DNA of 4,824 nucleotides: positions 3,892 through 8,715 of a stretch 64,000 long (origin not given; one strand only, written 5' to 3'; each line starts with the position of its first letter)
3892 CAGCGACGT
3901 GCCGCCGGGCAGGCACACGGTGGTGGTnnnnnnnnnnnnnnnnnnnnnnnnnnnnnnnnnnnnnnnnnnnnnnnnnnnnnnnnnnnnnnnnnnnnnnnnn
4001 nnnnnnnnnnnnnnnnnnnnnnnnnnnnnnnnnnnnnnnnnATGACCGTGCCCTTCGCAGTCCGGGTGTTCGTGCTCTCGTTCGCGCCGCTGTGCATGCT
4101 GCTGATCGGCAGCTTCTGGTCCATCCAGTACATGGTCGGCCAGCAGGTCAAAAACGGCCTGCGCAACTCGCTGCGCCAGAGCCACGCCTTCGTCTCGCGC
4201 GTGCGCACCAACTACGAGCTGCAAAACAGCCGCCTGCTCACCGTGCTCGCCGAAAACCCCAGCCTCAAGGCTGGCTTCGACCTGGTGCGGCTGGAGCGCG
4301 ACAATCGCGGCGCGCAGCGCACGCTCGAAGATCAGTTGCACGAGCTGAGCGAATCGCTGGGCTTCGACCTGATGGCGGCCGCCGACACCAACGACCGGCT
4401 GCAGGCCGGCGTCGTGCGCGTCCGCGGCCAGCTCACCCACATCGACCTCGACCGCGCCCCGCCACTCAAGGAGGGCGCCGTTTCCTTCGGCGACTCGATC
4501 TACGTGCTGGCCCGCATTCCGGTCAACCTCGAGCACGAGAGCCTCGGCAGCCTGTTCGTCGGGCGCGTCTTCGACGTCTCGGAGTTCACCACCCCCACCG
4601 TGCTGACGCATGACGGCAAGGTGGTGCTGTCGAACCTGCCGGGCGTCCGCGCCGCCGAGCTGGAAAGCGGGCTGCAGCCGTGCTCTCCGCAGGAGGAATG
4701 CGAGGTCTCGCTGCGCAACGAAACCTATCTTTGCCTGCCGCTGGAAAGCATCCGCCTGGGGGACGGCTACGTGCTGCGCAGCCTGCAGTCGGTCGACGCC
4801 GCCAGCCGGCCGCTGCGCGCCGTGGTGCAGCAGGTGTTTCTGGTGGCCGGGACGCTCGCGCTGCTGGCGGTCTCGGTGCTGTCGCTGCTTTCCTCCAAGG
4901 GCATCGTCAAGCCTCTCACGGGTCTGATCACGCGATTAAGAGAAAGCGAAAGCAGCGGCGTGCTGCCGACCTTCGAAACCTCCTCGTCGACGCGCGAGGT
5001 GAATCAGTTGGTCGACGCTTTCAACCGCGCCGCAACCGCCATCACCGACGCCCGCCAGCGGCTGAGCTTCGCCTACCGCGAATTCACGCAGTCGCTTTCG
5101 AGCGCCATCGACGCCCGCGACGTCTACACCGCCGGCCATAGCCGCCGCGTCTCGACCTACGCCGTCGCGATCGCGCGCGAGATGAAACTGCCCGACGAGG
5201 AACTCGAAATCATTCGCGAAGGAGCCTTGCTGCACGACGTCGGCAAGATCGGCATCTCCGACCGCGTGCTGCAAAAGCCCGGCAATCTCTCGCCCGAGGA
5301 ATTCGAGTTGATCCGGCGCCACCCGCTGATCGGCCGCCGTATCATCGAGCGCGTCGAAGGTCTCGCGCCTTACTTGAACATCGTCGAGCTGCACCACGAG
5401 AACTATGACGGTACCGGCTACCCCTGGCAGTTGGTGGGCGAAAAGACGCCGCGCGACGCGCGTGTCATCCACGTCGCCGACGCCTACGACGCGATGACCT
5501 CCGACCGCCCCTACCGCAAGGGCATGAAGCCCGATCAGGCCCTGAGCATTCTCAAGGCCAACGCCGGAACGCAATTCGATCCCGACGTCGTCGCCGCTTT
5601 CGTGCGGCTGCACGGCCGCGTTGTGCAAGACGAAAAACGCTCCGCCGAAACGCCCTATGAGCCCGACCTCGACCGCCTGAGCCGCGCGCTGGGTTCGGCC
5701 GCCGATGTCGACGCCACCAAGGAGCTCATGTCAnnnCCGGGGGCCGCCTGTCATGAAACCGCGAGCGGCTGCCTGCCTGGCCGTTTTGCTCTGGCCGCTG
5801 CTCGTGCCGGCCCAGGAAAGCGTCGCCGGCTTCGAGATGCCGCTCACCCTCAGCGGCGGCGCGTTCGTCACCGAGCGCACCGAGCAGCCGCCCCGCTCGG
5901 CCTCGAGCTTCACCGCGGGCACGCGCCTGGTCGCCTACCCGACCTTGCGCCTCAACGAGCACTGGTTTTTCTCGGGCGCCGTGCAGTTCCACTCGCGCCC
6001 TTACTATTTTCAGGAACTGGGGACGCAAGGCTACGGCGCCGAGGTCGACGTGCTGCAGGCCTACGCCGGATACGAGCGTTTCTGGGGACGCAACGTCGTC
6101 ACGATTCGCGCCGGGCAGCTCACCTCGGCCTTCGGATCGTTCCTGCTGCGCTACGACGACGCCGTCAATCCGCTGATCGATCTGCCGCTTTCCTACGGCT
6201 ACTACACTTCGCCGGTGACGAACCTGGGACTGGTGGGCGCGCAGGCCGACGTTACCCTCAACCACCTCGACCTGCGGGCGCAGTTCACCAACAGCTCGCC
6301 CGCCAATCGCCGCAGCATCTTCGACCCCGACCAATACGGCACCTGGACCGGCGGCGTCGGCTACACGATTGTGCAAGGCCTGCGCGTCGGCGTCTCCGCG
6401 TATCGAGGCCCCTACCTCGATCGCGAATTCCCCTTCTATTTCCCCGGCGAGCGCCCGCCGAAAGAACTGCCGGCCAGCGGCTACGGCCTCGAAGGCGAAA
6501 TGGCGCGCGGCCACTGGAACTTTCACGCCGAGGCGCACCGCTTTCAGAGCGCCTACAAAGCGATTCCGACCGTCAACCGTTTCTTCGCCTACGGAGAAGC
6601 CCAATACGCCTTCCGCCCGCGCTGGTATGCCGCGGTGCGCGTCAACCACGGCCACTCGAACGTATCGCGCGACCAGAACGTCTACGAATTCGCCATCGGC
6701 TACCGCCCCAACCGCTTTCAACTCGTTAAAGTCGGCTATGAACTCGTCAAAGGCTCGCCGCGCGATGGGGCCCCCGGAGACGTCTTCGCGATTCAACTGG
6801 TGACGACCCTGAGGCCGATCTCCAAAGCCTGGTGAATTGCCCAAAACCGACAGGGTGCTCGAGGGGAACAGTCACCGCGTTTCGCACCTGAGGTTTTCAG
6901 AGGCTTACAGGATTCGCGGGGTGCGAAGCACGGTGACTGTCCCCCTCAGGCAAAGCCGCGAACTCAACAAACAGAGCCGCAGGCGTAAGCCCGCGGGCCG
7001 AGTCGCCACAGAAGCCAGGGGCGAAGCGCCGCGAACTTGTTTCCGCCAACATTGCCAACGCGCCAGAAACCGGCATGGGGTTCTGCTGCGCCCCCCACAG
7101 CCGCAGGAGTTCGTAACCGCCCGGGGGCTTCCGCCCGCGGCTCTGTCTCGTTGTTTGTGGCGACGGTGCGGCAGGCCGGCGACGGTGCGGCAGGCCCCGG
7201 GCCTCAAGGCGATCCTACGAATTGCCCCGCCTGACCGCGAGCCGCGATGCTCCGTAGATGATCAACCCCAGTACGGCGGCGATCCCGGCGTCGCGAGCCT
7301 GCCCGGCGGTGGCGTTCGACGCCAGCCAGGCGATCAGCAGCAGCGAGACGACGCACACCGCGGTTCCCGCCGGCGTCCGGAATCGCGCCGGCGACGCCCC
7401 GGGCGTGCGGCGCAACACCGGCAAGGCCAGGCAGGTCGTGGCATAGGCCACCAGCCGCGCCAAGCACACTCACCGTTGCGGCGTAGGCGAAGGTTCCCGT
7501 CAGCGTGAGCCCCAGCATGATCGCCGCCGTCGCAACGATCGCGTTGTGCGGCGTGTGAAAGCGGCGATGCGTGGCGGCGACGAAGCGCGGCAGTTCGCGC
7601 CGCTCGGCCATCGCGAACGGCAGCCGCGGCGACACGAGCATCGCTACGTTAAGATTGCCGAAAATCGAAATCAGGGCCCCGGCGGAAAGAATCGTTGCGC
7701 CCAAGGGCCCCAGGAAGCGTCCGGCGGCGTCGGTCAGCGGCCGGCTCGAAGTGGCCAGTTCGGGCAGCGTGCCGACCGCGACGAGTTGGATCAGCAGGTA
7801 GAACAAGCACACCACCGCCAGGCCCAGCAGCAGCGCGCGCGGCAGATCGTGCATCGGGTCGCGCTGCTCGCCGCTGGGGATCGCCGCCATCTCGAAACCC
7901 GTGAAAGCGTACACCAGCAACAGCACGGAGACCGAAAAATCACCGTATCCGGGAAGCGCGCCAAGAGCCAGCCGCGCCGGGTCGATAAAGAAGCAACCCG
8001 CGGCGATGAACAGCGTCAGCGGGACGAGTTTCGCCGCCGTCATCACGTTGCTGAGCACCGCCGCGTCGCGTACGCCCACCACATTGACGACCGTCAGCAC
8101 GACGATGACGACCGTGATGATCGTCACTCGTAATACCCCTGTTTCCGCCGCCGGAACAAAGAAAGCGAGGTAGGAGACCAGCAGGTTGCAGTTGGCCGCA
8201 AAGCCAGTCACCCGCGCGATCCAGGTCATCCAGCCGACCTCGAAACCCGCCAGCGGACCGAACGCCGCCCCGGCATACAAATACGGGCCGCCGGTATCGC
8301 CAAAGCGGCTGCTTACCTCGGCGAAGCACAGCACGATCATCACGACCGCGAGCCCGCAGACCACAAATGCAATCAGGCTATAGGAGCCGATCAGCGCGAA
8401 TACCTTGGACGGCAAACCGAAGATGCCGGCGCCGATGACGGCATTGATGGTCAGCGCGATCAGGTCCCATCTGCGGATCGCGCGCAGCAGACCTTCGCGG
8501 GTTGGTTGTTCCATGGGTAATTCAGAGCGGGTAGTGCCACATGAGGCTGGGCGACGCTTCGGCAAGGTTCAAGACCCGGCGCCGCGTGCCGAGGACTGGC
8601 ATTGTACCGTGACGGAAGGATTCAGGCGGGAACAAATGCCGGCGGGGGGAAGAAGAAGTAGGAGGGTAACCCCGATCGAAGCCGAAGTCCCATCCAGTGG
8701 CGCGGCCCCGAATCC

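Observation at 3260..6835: Three-gene operon: Tat-exported cupredoxin-like protein, periplasm-sensing HD-GYP phosphodiesterase, outer-membrane barrel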

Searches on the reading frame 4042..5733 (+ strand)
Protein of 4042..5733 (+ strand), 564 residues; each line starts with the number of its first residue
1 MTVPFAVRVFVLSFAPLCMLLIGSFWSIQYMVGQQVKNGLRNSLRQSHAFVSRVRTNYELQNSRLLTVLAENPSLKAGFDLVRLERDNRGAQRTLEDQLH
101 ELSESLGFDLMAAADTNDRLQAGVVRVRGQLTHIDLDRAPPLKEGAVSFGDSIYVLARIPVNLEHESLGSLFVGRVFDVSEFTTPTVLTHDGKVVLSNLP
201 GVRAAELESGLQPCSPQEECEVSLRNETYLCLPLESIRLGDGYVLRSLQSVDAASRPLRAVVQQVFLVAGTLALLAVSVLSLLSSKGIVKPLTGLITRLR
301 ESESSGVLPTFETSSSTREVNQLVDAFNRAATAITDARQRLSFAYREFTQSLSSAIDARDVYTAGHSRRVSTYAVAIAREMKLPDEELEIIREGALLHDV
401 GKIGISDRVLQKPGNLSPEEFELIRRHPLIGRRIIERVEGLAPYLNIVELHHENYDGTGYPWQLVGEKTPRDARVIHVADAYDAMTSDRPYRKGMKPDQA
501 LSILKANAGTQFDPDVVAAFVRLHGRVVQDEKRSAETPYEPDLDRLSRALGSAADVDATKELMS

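Call 7: search_protein_families(library=pfam, proteins=[window:4042-5733:+], max_evalue=1)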
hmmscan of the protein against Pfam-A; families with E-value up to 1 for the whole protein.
window:4042-5733:+ (564 aa): 3 families
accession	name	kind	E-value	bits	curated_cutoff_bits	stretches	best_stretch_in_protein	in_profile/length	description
PF13487.12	HD_5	-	1.4e-36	126.2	27.2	1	352-516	3-170/170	HD domain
PF01966.28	HD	-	9.7e-22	77.9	22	1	364-485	2-116/116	HD domain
PF08668.18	HDOD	-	0.0068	16.4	22.9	1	363-410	95-140/196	HDOD domain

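Call 8: search_protein_families(library=ncbifam, proteins=[window:4042-5733:+], max_evalue=1)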
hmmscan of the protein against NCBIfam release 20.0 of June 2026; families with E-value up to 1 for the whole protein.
window:4042-5733:+ (564 aa): 12 families
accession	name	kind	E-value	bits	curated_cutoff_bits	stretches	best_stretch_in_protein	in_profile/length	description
NF053512.1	nitric_RR_NosR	exception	3.7e-43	148.1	400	1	321-534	150-364/422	response regulator c-di-GMP phosphodiesterase, NosR family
TIGR00277.1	HDIG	domain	5.1e-07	29.5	27.6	1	365-453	7-83/84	HDIG domain-containing metalloprotein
TIGR02621.3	cas3_GSU0051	exception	4.8e-06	25.7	400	1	344-402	652-710/854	type I-G CRISPR-associated helicase/endonuclease Cas3g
NF045665.1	NTPtran_DVU1551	equivalog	0.00082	18.5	315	1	344-402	199-259/359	DVU_1551 family NTP transferase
TIGR00295.1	TIGR00295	hypoth_equivalog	0.00092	19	172.35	1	364-406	15-59/164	TIGR00295 family protein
TIGR01386.1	cztS_silS_copS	subfamily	0.014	14.4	292.55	1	254-342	155-242/457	heavy metal sensor histidine kinase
NF033092.0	HK_WalK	equivalog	0.021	13.4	725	1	262-340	175-252/594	cell wall metabolism sensor histidine kinase WalK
TIGR02578.2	cas_TM1811_Csm1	equivalog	0.025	13.2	170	0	394-493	7-86/753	type III-A CRISPR-associated protein Cas10/Csm1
NF008025.0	PRK10755.1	equivalog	0.027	13.2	314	1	267-338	70-140/362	two-component system sensor histidine kinase PmrB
NF007837.0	PRK10549.1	equivalog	0.035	12.8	603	1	266-339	167-238/466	envelope stress sensor histidine kinase BaeS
NF008184.0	PRK10935.1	equivalog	0.05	12.2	553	1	258-356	147-244/565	nitrate/nitrite two-component system sensor histidine kinase NarQ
TIGR03401.1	cyanamide_fam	subfamily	0.07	12.6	109.85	1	341-402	33-96/228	HD domain protein, cyanamide hydratase family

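Call 14: search_solved_structures(query=window:4042-5733:+, max_evalue=0.01, show_alignments=1)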
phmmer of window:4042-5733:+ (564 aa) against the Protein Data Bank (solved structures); distinct sequences matched with E-value up to 0.01: 6.
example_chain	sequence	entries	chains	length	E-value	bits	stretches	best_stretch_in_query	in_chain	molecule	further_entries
5z7c_A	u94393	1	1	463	3.9e-40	141.3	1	340-521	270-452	3'3'-cGAMP-specific phosphodiesterase 3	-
4mcw_A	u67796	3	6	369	7.6e-37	130.5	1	338-522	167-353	Metal dependent phosphohydrolase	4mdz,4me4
9rc0_A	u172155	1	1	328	3.2e-33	118.5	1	309-524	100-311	HD domain/sensory box protein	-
9rbz_A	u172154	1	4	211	5.5e-32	114.4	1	332-524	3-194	HD domain/sensory box protein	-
4r8z_A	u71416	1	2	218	7.1e-27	97.6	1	351-535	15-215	Cyclic di-GMP phosphodiesterase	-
3tm8_A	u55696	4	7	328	9.2e-09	37.8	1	349-483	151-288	Uncharacterized protein | Uncharacterized protein Bd1817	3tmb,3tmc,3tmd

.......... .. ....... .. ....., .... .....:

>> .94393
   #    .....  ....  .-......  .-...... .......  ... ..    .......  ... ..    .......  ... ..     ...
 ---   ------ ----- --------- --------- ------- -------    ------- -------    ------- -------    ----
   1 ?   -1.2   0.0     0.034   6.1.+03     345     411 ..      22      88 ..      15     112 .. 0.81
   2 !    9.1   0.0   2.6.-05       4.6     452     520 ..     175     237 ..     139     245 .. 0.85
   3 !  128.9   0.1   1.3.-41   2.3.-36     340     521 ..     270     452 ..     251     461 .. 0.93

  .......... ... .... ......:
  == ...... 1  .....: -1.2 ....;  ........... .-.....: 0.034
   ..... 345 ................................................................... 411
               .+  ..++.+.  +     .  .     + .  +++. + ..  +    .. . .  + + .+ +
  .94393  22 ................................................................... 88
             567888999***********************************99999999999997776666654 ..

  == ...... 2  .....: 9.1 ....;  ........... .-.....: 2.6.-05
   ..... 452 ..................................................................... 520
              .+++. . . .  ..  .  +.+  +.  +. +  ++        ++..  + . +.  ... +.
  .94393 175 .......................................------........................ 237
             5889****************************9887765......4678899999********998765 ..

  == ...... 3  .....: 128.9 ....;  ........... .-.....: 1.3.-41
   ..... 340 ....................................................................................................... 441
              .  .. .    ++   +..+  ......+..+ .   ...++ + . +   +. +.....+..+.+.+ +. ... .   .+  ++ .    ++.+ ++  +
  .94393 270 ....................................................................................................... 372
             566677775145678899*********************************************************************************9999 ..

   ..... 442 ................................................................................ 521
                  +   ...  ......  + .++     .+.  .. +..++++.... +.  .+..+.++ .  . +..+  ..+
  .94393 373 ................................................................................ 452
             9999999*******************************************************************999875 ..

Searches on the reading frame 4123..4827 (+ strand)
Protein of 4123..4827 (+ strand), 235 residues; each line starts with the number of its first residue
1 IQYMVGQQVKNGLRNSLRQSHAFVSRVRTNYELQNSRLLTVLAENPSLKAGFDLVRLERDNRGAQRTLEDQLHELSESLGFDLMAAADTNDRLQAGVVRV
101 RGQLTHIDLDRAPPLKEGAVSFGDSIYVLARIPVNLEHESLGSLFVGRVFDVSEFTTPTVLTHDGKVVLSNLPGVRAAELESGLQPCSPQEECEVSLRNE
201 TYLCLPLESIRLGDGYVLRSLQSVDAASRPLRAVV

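Call 48: predict_structure(alignment_id=A5)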
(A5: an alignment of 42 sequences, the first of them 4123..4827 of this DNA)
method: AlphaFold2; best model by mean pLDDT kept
length: 235 residues; sequences in the alignment: 42
mean_pLDDT: 86.6   pTM: 0.78
mean pLDDT of the five models: 86.6, 86.4, 86.1, 85.8, 84.8
residues with pLDDT >= 90: 126; 70-90: 93; 50-70: 13; < 50: 3
segments of 3 or more residues with pLDDT < 50: none
pLDDT, mean of each block of 10 residues (from residue 1): 74 76 58 67 90 91 94 93 94 94 91 89 90 91 93 87 93 92 90 90 85 87 87 76
secondary structure, 60 per line:
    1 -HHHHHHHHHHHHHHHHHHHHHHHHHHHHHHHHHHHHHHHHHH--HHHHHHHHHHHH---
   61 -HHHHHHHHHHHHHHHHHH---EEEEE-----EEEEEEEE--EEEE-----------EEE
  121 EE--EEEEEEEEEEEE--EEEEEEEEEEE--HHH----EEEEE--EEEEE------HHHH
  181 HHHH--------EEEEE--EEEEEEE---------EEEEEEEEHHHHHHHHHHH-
elements in order: H2-43 H46-57 H62-79 E83-87 E93-100 E103-106 E118-122 E125-136 E139-149 E159-163 E166-170 H177-184 E193-197 E200-206 E216-223 H224-234

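Call 51: fold_search(model_id=the predicted structure, library=pdb)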
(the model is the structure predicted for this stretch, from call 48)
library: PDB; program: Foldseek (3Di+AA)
matches with E <= 10: 770; with E <= 0.001: 80
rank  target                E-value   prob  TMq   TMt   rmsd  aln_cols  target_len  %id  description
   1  4xmr_B                3.7e-07  1.00  0.54  0.51   6.0       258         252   12  Crystal structure of the sensory domain of the Campylobacter jejuni chemoreceptor Tlp3 (CcmL) with isoleucine bound. (released 2015-11-04)
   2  6w3r_B                4.1e-07  1.00  0.55  0.52   5.9       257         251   12  Crystal structure of ligand-binding domain of Campylobacter jejuni chemoreceptor Tlp3 in complex with 3-methylisoleuci (released 2020-05-20)
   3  6iot_B                5.9e-07  1.00  0.51  0.50   6.5       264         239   12  The ligand binding domain of Mlp24 with arginine (released 2019-03-20)
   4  4xmr_A                8.8e-07  1.00  0.52  0.50   6.7       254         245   11  Crystal structure of the sensory domain of the Campylobacter jejuni chemoreceptor Tlp3 (CcmL) with isoleucine bound. (released 2015-11-04)
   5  6w3s_A                1.1e-06  1.00  0.53  0.51   6.5       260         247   11  Crystal structure of ligand-binding domain of Campylobacter jejuni chemoreceptor Tlp3 in complex with L-leucine (released 2020-05-20)
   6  6w3o_A                1.1e-06  1.00  0.53  0.52   6.5       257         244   11  Crystal structure of ligand-binding domain of Campylobacter jejuni chemoreceptor Tlp3 in complex with 4-methylisoleuci (released 2020-05-20)
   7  4xmq_B                1.1e-06  1.00  0.54  0.51   6.3       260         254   11  Crystal structure of the sensory domain of the Campylobacter jejuni chemoreceptor Tlp3 (CcmL) (released 2015-11-04)
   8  6iop_A                1.2e-06  1.00  0.51  0.51   7.6       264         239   11  The ligand binding domain of Mlp24 (released 2019-03-20)
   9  6iot_D                1.3e-06  1.00  0.51  0.50   7.3       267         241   12  The ligand binding domain of Mlp24 with arginine (released 2019-03-20)
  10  4xmq_A                1.4e-06  1.00  0.54  0.52   6.0       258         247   11  Crystal structure of the sensory domain of the Campylobacter jejuni chemoreceptor Tlp3 (CcmL) (released 2015-11-04)
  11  3lid_B                2.5e-06  1.00  0.55  0.49   6.1       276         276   13  Crystal Structure of the extracellular domain of the putative histidine kinase vpHK1S-Z8 (released 2010-05-05)
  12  3lid_A                2.8e-06  1.00  0.53  0.47   6.7       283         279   12  Crystal Structure of the extracellular domain of the putative histidine kinase vpHK1S-Z8 (released 2010-05-05)
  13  9kpj                  3.4e-06  1.00  0.54  0.49   7.0       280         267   14  Crystal structure of Helicobacter pylori chemoreceptor TlpA ligand-binding domain in complex with indole (released 2025-10-22)
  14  6w3r_A                3.6e-06  1.00  0.53  0.51   6.8       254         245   11  Crystal structure of ligand-binding domain of Campylobacter jejuni chemoreceptor Tlp3 in complex with 3-methylisoleuci (released 2020-05-20)
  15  6w3x_A                4.0e-06  1.00  0.52  0.50   6.7       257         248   11  Crystal structure of ligand-binding domain of Campylobacter jejuni chemoreceptor Tlp3 in complex with L-valine (released 2020-05-20)
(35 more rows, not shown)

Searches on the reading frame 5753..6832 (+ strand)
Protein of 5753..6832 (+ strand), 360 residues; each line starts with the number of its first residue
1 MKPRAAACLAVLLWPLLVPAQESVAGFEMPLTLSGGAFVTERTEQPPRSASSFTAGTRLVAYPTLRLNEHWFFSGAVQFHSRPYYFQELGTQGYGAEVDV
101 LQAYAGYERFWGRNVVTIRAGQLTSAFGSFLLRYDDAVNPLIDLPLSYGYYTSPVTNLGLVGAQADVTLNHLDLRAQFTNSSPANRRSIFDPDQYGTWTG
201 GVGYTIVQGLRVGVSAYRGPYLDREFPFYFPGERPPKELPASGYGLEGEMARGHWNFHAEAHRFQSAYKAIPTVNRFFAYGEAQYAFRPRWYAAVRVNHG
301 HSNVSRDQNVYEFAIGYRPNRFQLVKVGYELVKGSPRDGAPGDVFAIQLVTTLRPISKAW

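Call 7: search_protein_families(library=pfam, proteins=[window:5753-6832:+], max_evalue=1)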
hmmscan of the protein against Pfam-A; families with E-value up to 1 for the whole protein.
window:5753-6832:+ (360 aa): 0 families

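Call 8: search_protein_families(library=ncbifam, proteins=[window:5753-6832:+], max_evalue=1)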
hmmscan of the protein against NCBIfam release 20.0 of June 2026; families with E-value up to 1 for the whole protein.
window:5753-6832:+ (360 aa): 0 families

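Call 15: search_solved_structures(query=window:5753-6832:+, max_evalue=10)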
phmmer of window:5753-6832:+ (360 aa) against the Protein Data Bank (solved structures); distinct sequences matched with E-value up to 10: 0.

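Call 17: find_homologous_proteins(query=window:5753-6832:+)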
Query window:5753-6832:+ (360 aa): 1534 proteins with E <= 0.001 among 3765 candidates; the best 120 are listed.
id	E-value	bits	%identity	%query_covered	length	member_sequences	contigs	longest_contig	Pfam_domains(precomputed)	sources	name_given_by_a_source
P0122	1.1e-245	833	100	100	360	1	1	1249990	-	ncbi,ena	-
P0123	1.3e-212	724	86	100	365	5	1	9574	-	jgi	jgi:hypothetical protein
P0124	3.9e-204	696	84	95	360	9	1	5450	-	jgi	jgi:hypothetical protein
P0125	3.9e-196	670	80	100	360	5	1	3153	-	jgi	jgi:hypothetical protein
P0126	7.5e-196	669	78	100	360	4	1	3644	-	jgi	jgi:hypothetical protein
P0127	3.4e-195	667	80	95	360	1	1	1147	-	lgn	-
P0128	6.4e-194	662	79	100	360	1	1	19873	-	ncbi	-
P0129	2.0e-192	657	80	95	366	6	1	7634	-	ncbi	ncbi:MAG: hypothetical protein WD733_03655 [Bryobacterales bacterium]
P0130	1.9e-183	628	75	100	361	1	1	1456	-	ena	-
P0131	1.8e-181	621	75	100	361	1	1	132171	-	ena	-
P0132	4.0e-155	535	70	96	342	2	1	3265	-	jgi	jgi:hypothetical protein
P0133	3.6e-154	532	67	99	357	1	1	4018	-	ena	-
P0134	1.0e-133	464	59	99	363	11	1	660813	-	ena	-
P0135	3.4e-126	439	56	98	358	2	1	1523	-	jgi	jgi:hypothetical protein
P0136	4.6e-124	432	54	99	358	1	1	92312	-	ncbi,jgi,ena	-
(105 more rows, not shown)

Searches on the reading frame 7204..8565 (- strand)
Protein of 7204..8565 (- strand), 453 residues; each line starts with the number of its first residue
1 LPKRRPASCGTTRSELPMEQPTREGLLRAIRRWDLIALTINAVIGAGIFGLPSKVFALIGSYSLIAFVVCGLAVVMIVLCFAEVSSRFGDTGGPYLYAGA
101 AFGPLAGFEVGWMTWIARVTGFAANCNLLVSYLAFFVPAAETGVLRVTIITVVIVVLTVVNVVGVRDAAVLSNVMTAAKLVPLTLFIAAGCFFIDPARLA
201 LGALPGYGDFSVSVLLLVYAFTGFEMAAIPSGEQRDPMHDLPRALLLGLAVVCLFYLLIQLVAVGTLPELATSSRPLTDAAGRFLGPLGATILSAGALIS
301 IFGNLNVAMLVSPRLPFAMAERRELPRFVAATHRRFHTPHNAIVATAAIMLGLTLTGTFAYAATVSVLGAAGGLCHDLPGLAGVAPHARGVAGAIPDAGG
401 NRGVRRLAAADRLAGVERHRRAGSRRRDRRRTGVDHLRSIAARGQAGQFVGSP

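Call 77: search_protein_families(library=pfam, proteins=[window:7204-8565:-], max_evalue=0.001)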
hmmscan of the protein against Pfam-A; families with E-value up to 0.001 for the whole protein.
window:7204-8565:- (453 aa): 2 families
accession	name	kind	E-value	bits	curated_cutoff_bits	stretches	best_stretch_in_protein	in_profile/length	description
PF13520.12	AA_permease_2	-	1.1e-50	173.2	27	1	32-368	3-355/427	Amino acid permease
PF00324.27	AA_permease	-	3.1e-35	122.2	24.6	1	37-368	4-359/470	Amino acid permease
